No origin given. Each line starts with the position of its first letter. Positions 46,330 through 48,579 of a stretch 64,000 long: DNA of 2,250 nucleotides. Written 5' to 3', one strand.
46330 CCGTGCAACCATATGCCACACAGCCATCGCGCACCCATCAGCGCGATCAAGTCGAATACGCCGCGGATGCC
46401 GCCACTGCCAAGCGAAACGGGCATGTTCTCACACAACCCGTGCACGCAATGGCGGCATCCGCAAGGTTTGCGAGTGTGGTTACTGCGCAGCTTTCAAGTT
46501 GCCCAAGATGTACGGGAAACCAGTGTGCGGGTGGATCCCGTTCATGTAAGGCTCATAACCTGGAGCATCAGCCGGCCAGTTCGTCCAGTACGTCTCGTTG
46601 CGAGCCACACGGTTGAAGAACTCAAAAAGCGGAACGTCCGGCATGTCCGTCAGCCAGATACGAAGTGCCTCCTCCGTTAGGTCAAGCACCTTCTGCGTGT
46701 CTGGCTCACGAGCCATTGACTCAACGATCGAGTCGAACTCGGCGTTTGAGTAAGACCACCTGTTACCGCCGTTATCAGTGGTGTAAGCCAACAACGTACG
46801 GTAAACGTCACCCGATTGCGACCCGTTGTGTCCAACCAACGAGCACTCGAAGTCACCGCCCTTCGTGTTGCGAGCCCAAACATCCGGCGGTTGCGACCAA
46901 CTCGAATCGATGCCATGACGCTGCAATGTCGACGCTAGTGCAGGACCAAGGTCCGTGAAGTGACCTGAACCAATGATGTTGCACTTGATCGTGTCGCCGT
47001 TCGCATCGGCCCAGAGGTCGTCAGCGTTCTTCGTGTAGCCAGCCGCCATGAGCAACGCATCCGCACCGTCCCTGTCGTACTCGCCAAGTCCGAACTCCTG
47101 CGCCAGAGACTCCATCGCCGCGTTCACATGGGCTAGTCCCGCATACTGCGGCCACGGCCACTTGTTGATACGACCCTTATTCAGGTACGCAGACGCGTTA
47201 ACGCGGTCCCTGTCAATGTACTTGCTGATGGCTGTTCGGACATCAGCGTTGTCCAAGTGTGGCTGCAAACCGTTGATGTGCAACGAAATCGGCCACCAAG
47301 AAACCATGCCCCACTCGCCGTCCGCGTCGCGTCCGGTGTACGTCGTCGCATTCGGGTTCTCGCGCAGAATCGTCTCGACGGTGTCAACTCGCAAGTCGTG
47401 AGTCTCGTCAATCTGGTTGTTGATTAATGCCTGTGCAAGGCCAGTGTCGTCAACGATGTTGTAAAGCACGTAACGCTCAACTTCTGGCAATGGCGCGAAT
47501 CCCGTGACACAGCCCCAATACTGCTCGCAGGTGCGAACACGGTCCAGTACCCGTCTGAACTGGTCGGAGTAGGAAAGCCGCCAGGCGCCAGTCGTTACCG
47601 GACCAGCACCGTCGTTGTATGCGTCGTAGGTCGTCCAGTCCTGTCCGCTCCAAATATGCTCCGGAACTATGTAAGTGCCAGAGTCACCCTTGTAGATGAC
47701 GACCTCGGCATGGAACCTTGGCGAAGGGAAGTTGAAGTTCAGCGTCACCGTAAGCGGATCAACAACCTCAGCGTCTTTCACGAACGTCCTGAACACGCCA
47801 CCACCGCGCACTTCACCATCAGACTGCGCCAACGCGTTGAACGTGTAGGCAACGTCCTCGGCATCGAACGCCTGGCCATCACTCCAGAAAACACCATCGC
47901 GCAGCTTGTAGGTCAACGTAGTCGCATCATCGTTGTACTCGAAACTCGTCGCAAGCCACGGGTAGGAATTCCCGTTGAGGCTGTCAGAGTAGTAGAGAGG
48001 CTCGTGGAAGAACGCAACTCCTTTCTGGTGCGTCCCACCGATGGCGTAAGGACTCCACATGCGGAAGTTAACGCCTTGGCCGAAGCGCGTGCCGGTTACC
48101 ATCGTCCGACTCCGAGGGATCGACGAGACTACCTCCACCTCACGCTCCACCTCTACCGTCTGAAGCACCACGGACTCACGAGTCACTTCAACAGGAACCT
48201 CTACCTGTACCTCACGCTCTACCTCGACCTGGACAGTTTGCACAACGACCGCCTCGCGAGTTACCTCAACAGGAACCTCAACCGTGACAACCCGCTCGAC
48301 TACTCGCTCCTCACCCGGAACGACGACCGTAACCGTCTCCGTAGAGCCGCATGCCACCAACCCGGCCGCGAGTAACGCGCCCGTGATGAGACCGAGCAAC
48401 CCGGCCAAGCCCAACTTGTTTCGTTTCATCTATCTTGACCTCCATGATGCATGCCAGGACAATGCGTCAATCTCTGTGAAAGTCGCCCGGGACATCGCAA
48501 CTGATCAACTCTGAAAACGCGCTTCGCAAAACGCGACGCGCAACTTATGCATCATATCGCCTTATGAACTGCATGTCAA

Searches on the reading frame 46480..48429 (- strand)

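Call 40: search_protein_families(library=ncbifam, proteins=[window:46480-48429:-], max_evalue=0.00001)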
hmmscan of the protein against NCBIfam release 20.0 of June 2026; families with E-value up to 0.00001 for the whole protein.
window:46480-48429:- (649 aa): 7 families
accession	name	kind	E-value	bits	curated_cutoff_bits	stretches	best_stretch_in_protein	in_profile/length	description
TIGR04028.1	SBP_KPN_01854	hypoth_equivalog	3e-17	62.4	468.5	1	155-242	44-133/509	TIGR04028 family ABC transporter substrate-binding protein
TIGR02294.1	nickel_nikA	equivalog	1.9e-15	56.4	393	1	142-530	36-396/501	nickel ABC transporter substrate-binding protein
NF045467.1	Opp4A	equivalog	2.5e-13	49.1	650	1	138-205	63-128/556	oligopeptide ABC transporter substrate-binding protein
NF045468.1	Opp5A_nikA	equivalog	8.4e-13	47.6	600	1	153-598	55-453/488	nickel ABC transporter substrate-binding protein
NF011942.0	PRK15413.1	equivalog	1.1e-09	37.5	594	1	119-480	35-359/512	glutathione ABC transporter substrate-binding protein GsiB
NF047575.1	opine_bind_CntA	exception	1.8e-09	36.7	800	1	156-292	78-210/535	staphylopine-dependent metal ABC transporter substrate-binding lipoprotein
NF011684.0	PRK15104.1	equivalog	7.6e-06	24.9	947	0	126-202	53-128/543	oligopeptide ABC transporter substrate-binding protein OppA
